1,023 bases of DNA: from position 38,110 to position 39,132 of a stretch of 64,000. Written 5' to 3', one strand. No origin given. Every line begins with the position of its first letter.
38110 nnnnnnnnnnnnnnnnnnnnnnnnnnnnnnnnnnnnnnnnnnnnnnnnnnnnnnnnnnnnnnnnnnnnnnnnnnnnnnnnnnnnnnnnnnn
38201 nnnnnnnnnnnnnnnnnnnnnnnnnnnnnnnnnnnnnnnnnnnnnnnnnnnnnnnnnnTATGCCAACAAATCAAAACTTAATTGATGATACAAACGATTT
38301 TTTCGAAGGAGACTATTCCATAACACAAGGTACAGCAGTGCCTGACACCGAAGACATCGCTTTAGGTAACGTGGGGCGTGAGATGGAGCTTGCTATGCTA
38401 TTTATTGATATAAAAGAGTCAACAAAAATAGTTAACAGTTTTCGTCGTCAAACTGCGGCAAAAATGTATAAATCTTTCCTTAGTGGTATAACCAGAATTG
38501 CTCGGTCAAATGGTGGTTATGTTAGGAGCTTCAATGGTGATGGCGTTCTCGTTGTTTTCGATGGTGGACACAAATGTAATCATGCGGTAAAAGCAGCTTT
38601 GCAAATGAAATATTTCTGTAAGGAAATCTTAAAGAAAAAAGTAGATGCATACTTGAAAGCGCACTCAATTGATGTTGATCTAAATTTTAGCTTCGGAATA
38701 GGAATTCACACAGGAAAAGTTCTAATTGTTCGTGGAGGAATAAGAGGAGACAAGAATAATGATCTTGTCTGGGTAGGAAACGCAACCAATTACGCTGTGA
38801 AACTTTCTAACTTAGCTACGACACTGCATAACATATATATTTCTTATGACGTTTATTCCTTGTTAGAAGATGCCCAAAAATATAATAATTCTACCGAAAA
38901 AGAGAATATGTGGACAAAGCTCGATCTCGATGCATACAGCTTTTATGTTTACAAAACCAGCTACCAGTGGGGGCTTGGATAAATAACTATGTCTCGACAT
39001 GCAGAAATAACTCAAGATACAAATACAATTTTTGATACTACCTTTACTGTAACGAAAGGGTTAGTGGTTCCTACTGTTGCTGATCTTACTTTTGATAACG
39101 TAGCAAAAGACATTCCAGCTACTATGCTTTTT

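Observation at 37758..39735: Operon of a 4-TM mini-protein plus two paralogous class III nucleotidyl cyclases: a candidate cyclic-nucleotide defence or signalling system (Pycsar-like, but without a cNMP-binding effector domain)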

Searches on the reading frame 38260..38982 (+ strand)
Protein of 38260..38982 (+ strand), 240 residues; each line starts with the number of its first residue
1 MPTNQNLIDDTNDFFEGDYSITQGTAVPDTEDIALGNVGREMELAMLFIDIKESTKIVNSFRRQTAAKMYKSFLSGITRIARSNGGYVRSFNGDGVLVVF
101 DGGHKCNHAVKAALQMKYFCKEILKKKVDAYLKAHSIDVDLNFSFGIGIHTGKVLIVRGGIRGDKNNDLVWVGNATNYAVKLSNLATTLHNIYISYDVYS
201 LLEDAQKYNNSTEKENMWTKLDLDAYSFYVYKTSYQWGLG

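Call 3: search_protein_families(library=pfam, proteins=[window:38260-38982:+], max_evalue=0.1)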
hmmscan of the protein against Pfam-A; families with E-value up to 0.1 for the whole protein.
window:38260-38982:+ (240 aa): 1 family
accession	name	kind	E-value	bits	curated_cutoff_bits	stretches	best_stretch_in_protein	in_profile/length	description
PF00211.25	Guanylate_cyc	-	2.7e-10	40.6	21.9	1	43-217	8-170/183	Adenylate and Guanylate cyclase catalytic domain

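Call 4: search_protein_families(library=padloc, proteins=[window:38260-38982:+], max_evalue=0.1)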
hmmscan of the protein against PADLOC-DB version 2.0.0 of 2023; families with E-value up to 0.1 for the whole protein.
window:38260-38982:+ (240 aa): 13 families
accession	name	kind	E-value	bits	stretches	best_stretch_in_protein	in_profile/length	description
PDLC02367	PycC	-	2.4e-75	250.8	1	1-238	1-225/226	-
PDLC00766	PycC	-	2.7e-61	205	1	1-238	1-230/232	Pycsar cyclase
PDLC02369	PycC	-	8e-30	102.2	1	6-227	8-218/248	-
PDLC00763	PycC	-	1.8e-28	97.6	1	4-236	11-244/268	Pycsar cyclase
PDLC02368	PycC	-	2.7e-26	90.6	1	19-231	21-222/234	-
PDLC02370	PycC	-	2.1e-17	61.5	1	44-215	82-251/340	-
PDLC00767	PycC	-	3e-13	47.8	1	47-216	96-263/337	Pycsar cyclase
PDLC00761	PycC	-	6.2e-09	33.2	1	27-227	90-286/438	Pycsar cyclase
PDLC00764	PycC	-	1.7e-08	31.8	1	45-147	96-200/449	Pycsar cyclase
PDLC00765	PycC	-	7.4e-08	29.9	1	38-224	252-434/477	Pycsar cyclase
PDLC00734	PycC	-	7.4e-08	29.9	1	45-220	191-362/374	Pycsar cyclase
PDLC02366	PycC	-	4.8e-07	27.1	1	139-213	142-209/486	-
PDLC00762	PycC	-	3e-06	24.4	1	108-212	121-216/508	Pycsar cyclase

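Call 12: search_solved_structures(query=window:38260-38982:+, max_evalue=0.01, show_alignments=3)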
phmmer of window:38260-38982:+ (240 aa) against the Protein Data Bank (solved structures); distinct sequences matched with E-value up to 0.01: 13.
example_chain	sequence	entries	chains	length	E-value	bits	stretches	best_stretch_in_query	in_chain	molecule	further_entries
7r65_A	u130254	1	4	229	3.5e-32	115.1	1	12-238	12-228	Adenylate/guanylate cyclase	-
3r5g_A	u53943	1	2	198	1.9e-08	37.4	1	42-205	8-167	CyaB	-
8jsz_A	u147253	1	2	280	5.4e-08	36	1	7-194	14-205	uridylate cyclase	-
5x4t_A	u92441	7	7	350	3.3e-06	30.1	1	42-193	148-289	Photoactivated adenylyl cyclase | Family 3 adenylate cyclase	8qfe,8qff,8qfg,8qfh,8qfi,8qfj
9f1z_A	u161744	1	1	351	3.3e-06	30.1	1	42-193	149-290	Family 3 adenylate cyclase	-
5x4u_A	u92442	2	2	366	3.6e-06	30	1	42-193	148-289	Photoactivated adenylyl cyclase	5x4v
4yus_A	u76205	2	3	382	4e-06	29.8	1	42-193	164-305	Family 3 adenylate cyclase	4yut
9f1w_A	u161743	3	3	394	4.2e-06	29.8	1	42-193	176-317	Family 3 adenylate cyclase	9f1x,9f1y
1wc1_A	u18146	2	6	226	5.1e-06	29.5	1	44-204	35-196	ADENYLATE CYCLASE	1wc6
1wc0_A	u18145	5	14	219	6.2e-06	29.2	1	44-204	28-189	ADENYLATE CYCLASE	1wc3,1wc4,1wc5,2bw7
2w01_A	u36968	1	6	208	0.0001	25.2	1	43-201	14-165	ADENYLATE CYCLASE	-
6fht_A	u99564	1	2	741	0.00049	23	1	27-200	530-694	Bacteriophytochrome,Adenylate cyclase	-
8jsf_A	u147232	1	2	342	0.0045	19.9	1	44-126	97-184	cytidylate cyclase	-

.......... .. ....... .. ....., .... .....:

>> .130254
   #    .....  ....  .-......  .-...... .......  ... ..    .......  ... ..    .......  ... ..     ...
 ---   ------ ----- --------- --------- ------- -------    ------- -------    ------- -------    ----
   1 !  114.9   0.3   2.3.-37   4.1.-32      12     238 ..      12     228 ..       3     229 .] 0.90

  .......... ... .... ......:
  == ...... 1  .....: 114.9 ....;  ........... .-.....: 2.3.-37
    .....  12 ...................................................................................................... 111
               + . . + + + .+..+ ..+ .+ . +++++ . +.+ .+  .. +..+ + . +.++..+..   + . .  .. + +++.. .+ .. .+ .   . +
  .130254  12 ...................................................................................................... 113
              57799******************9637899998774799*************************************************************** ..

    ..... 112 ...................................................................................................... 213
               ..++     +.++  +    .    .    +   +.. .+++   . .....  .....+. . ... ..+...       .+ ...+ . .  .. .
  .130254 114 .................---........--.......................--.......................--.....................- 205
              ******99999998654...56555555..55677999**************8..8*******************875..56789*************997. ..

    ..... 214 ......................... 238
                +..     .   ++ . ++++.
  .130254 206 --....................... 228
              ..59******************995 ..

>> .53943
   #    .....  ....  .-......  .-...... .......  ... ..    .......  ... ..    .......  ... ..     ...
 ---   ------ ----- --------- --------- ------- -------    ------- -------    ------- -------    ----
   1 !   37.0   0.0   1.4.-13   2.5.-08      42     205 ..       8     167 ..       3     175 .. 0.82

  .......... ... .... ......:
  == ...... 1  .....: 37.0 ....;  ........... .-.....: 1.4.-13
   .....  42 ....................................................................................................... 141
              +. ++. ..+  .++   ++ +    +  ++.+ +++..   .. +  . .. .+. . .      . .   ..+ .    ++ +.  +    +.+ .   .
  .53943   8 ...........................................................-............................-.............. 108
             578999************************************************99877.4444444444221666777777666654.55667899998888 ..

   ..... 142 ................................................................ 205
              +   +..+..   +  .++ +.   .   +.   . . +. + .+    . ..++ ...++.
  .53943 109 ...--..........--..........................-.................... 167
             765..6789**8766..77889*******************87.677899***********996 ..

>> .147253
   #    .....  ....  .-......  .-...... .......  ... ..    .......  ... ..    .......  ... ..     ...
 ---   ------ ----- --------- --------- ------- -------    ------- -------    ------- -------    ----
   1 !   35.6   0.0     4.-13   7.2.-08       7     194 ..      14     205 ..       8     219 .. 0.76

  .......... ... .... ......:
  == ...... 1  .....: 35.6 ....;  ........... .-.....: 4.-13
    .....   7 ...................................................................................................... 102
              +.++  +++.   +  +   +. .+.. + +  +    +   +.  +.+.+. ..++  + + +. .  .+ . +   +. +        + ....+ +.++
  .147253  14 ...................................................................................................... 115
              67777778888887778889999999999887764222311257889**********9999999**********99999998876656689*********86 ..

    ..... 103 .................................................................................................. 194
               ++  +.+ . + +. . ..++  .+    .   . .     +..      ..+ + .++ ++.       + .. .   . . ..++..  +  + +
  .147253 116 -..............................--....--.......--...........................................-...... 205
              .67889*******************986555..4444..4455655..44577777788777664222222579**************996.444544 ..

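Call 15: find_homologous_proteins(query=window:38260-38982:+, max_evalue=1e-10)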
Query window:38260-38982:+ (240 aa): 365 proteins with E <= 1e-10 among 645 candidates; the best 120 are listed.
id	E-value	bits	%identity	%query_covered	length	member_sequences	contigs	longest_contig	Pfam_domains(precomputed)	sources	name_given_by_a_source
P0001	2.2e-157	540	100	100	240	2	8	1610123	PF00211.26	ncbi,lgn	-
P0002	2.6e-111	389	73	100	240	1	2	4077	PF00211.26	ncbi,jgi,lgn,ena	-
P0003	5.8e-105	368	72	100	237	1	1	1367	-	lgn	-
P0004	3.0e-103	362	68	100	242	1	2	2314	-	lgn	-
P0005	1.1e-101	357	67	100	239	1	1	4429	-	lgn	-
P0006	8.8e-91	322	77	80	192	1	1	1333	-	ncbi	-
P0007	3.7e-87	310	61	100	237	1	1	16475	PF00211.26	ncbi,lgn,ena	-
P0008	9.3e-86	305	62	100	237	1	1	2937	PF00211.26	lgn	-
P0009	7.7e-84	299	59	100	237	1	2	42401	PF00211.26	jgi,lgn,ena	-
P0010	9.4e-84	299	58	100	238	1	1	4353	PF00211.26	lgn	-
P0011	1.4e-82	295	59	99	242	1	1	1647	PF00211.26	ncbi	-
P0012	1.5e-82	295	59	99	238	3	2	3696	PF00211.26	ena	-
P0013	2.1e-82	294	58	100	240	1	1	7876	-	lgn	-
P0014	2.5e-82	294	56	100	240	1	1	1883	-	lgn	-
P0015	2.9e-82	294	59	100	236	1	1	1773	PF00211.26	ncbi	-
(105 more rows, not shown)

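Call 17: find_related_loci(query=A1, collection=genome_contigs, flank=6000)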
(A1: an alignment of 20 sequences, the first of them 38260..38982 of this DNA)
Query A1 (240 aa) in genome_contigs; peptide patterns used: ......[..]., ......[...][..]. (x = any residue, [..] = any of these).
100 stretches matched a pattern; 62 encode a relative of the query (tblastn E <= 1e-3); 62 distinct loci.
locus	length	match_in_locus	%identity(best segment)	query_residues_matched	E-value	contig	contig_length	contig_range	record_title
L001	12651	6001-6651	61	1-218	6e-87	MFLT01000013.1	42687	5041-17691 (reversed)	MAG: Candidatus Kaiserbacteria bacterium RIFCSPLOWO2_01_FULL_45_25 rifcsplowo2_01_scaffold_978, whole genome shotgun seq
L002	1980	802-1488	59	12-240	3e-89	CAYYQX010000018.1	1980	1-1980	MAG TPA_asm: uncultured Muribaculaceae bacterium isolate SRP192927_co3_95 genome assembly, contig: NODE_189137_length_19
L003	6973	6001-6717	55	1-239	5e-85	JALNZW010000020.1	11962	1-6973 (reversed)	MAG: Patescibacteria group bacterium isolate SO_2017_LW2 bin 120 scaffold_11645_c1_LW138R_2017, whole genome shotgun seq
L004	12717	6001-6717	57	1-239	3e-84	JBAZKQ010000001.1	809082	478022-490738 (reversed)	MAG: Patescibacteria group bacterium isolate SO_2017_LW4_148 scaffold_12_c1_LW137-91_2017, whole genome shotgun sequence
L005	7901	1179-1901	55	1-239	9e-82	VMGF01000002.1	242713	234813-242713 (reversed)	MAG: Parcubacteria group bacterium Gr01-1014_3 G01um10143_scaffold_5, whole genome shotgun sequence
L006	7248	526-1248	54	1-239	7e-82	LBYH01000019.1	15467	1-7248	MAG: Parcubacteria group bacterium GW2011_GWA2_40_143 UT83_C0019, whole genome shotgun sequence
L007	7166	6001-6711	56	1-239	3e-81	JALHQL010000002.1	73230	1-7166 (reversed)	MAG: Candidatus Paceibacterota bacterium isolate bin.85 c_000000002057, whole genome shotgun sequence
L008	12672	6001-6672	57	14-237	4e-81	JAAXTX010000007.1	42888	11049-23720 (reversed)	MAG: Candidatus Moraniibacteriota bacterium isolate W4_Combined_metabat1_121 W4_Combined_metabat1_121_NODE_154, whole ge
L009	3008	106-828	53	1-239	2e-81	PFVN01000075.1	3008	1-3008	MAG: Candidatus Moranbacteria bacterium CG_4_9_14_3_um_filter_42_9 CG_4_9_14_3_um_filter_150_scaffold_103533_c, whole ge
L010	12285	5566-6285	51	1-239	9e-77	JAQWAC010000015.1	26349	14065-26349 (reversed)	MAG: Candidatus Peribacteraceae bacterium isolate STF2_188 NODE_4217_length_26349_cov_3.607848_Sandtown_F2, whole genome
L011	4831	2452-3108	55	14-237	2e-76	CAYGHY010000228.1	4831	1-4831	MAG TPA_asm: uncultured Oscillospiraceae bacterium isolate ERP113451_co2_28 genome assembly, contig: NODE_14854_length_4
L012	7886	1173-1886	50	1-237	1e-72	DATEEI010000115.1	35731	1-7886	MAG TPA_asm: Vicinamibacterales bacterium isolate SMAG_U8729 k141_843831, whole genome shotgun sequence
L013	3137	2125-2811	53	6-220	2e-70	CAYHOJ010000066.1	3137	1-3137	MAG TPA_asm: uncultured Gammaproteobacteria bacterium isolate ERP119705_co15_489 genome assembly, contig: NODE_46097_len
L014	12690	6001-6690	52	6-220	4e-69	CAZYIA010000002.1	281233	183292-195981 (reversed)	MAG TPA_asm: uncultured Candidatus Saccharibacteria bacterium isolate SRP263991_co5_231 genome assembly, contig: NODE_42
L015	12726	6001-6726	52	1-229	1e-73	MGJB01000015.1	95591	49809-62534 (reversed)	MAG: Candidatus Yanofskybacteria bacterium RIFCSPHIGHO2_01_FULL_41_26 rifcsphigho2_01_scaffold_672, whole genome shotgun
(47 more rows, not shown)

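Call 48: find_encoding_contigs(protein=P0001, flank=1000, max_places=4)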
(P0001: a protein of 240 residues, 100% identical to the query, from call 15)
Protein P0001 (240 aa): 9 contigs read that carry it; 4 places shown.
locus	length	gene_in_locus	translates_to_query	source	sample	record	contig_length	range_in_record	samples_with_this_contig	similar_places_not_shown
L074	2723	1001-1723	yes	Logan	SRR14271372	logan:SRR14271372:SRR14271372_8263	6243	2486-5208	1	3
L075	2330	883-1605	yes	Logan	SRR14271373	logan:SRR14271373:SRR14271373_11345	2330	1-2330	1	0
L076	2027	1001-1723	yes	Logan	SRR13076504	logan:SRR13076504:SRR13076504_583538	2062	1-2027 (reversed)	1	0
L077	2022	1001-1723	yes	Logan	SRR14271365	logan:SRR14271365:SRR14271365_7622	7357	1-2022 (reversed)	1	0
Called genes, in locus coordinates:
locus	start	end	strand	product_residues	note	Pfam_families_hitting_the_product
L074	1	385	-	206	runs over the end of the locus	PF01726:LexA_DNA_bind, PF00717:Peptidase_S24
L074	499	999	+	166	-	PF18967:PycTM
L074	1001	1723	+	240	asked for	PF00211:Guanylate_cyc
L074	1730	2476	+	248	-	PF00211:Guanylate_cyc (weak)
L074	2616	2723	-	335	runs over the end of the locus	PF00589:Phage_integrase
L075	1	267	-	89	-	?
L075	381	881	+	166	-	PF18967:PycTM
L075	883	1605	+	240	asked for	PF00211:Guanylate_cyc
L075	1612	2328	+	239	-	?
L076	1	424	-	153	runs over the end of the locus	?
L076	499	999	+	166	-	PF18967:PycTM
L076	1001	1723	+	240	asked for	PF00211:Guanylate_cyc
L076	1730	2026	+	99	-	?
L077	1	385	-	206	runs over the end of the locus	PF01726:LexA_DNA_bind, PF00717:Peptidase_S24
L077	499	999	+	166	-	PF18967:PycTM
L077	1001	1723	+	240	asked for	PF00211:Guanylate_cyc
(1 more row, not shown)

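Call 49: find_encoding_contigs(protein=P0005, flank=5000, max_places=2)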
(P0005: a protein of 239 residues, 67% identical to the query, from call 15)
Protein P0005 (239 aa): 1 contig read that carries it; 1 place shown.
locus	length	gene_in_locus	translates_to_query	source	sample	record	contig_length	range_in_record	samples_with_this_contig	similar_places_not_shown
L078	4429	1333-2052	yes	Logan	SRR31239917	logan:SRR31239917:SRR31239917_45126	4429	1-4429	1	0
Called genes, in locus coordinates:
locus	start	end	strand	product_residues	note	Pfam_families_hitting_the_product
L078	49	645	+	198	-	PF11611:DUF4352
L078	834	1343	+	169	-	PF18967:PycTM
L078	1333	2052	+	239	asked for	-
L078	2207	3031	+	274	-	-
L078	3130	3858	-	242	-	-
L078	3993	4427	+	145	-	?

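Call 50: find_encoding_contigs(protein=P0008, flank=5000, max_places=2)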
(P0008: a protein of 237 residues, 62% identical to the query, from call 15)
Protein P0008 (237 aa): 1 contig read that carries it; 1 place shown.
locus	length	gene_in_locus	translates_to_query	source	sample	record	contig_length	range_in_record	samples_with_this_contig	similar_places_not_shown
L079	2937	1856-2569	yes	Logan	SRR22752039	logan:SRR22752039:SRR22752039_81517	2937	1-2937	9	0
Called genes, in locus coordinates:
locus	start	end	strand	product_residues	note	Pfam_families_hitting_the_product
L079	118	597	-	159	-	PF06114:Peptidase_M78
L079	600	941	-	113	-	PF13560:HTH_31, PF01381:HTH_3, PF12844:HTH_19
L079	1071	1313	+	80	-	PF09954:DUF2188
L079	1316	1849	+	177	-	PF18967:PycTM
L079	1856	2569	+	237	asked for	PF00211:Guanylate_cyc (weak)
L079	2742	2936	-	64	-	?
